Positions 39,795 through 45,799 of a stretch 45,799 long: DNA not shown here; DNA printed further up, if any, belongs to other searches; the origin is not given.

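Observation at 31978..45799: Three-gene surface operon: two giant beta-sandwich proteins plus a dedicated SLH-anchored subtilase, matching no system I can name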

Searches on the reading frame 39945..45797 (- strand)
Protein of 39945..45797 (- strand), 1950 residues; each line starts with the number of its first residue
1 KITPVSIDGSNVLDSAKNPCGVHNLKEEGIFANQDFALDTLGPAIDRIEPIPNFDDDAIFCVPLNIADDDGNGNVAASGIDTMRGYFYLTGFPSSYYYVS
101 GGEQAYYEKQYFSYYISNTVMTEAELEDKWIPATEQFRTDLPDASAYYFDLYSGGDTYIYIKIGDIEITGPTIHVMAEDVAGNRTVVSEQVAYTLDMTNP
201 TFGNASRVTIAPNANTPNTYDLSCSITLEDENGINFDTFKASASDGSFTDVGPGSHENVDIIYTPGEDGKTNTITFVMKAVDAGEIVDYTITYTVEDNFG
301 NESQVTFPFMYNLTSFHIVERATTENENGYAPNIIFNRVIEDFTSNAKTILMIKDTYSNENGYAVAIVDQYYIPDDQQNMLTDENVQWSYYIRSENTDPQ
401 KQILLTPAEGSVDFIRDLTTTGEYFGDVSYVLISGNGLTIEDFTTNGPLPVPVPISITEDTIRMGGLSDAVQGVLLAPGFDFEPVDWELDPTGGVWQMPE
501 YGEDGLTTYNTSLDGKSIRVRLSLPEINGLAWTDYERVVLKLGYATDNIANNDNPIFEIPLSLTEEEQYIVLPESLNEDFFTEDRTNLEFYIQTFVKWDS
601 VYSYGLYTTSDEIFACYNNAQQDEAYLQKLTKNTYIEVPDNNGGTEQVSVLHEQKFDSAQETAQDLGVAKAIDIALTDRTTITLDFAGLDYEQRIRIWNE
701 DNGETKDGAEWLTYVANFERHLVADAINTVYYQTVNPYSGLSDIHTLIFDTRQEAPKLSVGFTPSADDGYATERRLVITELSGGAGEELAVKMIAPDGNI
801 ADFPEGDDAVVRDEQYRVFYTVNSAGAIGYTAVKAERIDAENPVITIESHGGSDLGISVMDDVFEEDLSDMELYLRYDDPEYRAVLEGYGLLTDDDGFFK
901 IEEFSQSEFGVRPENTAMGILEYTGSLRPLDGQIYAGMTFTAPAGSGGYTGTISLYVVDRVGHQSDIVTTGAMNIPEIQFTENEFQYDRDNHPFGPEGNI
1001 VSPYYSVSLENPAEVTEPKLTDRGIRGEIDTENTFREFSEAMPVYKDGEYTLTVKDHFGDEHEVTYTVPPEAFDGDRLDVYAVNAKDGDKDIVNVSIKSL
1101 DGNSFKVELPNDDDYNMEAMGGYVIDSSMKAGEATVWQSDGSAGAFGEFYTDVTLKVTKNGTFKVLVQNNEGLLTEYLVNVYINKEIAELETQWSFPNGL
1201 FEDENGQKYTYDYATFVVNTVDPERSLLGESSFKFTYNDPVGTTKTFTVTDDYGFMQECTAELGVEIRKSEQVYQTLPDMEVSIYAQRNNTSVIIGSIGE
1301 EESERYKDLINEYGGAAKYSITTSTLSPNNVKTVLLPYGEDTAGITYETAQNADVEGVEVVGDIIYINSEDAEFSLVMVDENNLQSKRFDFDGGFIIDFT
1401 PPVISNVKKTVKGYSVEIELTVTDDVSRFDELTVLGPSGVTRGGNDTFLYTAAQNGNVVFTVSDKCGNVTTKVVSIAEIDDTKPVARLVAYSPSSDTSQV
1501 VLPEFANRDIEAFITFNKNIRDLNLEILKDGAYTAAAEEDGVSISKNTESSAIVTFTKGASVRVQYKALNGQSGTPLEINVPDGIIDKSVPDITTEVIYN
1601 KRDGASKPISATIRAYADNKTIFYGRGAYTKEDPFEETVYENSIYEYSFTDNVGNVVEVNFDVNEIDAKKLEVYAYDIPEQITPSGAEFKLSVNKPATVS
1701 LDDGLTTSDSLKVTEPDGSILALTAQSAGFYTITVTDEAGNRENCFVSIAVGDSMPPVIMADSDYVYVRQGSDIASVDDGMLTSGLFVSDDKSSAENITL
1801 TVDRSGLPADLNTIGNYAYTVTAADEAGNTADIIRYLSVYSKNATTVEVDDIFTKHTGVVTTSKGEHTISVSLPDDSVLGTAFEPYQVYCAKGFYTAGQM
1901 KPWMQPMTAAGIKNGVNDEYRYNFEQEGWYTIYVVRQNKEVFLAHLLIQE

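Call 8: search_protein_families(library=pfam, proteins=[window:39945-45797:-], max_evalue=0.01)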
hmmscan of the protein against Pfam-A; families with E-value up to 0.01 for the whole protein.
window:39945-45797:- (1950 aa): 3 families
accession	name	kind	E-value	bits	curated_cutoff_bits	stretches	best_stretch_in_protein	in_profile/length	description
PF16403.11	Bact_surface_Ig-like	-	0.00011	22.6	27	0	1795-1839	28-71/71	Bacterial surface protein, Ig-like domain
PF06832.18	BiPBP_C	-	0.00028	21.2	26.8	0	1717-1744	60-87/90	Penicillin-Binding Protein C-terminus Family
PF19077.6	Big_13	-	0.0032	18.4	27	0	1813-1832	73-92/102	Bacterial Ig-like domain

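Call 9: search_protein_families(library=ncbifam, proteins=[window:39945-45797:-], max_evalue=0.01)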
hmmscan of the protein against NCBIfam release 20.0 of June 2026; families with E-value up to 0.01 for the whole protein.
window:39945-45797:- (1950 aa): 0 families

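Call 11: search_solved_structures(query=window:39945-45797:-, max_evalue=0.01)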
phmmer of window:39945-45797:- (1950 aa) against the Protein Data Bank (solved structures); distinct sequences matched with E-value up to 0.01: 0.

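Call 19: find_homologous_proteins(query=window:39945-45797:-, max_evalue=0.001)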
Query window:39945-45797:- (1950 aa): 14 proteins with E <= 0.001 among 8000 candidates.
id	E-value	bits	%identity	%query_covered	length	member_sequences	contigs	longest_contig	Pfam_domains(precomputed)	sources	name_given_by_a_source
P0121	0.0e+0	3857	87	100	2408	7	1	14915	-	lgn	-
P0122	0.0e+0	3819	87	100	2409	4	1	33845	-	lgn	-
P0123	0.0e+0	3805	86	100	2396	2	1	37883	-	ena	-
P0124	0.0e+0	3788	86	100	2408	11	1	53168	-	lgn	-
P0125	0.0e+0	3749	85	100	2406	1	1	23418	-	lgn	-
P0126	0.0e+0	3496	79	100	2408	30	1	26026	-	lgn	-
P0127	0.0e+0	3434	86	90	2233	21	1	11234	-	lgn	-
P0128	0.0e+0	3405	86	89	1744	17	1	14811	-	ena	-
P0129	0.0e+0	3203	74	100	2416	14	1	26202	PF15418.13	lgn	-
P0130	0.0e+0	3096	72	100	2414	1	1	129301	-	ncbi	-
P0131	0.0e+0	2563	59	100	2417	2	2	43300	-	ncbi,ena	-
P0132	0.0e+0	2412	84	66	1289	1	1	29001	-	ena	-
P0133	9.2e-28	114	25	35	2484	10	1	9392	PF16403.12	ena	-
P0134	2.8e-10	56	25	22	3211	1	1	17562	PF07495.20,PF10670.16,PF13715.13,PF17957.8,PF24893.1,PF22898.3,PF13620.13,PF06832.19,PF22904.4,PF17210.10,PF19077.7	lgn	-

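Call 23: search_protein_families(library=pfam, proteins=[P0121], max_evalue=0.01)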
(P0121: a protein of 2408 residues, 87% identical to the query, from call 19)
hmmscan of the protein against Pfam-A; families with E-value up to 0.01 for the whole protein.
P0121 (2408 aa): 2 families
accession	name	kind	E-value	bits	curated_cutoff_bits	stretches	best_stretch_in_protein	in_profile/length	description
PF15418.12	DUF4625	-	0.0092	16.7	27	0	2266-2297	99-129/131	Domain of unknown function (DUF4625)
PF06832.18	BiPBP_C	-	0.0094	16.3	26.8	0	2177-2203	61-87/90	Penicillin-Binding Protein C-terminus Family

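Call 50: search_protein_families(library=ncbifam, proteins=[P0121], max_evalue=0.1)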
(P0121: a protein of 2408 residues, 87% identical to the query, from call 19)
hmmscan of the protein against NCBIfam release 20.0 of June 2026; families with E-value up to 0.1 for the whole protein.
P0121 (2408 aa): 0 families
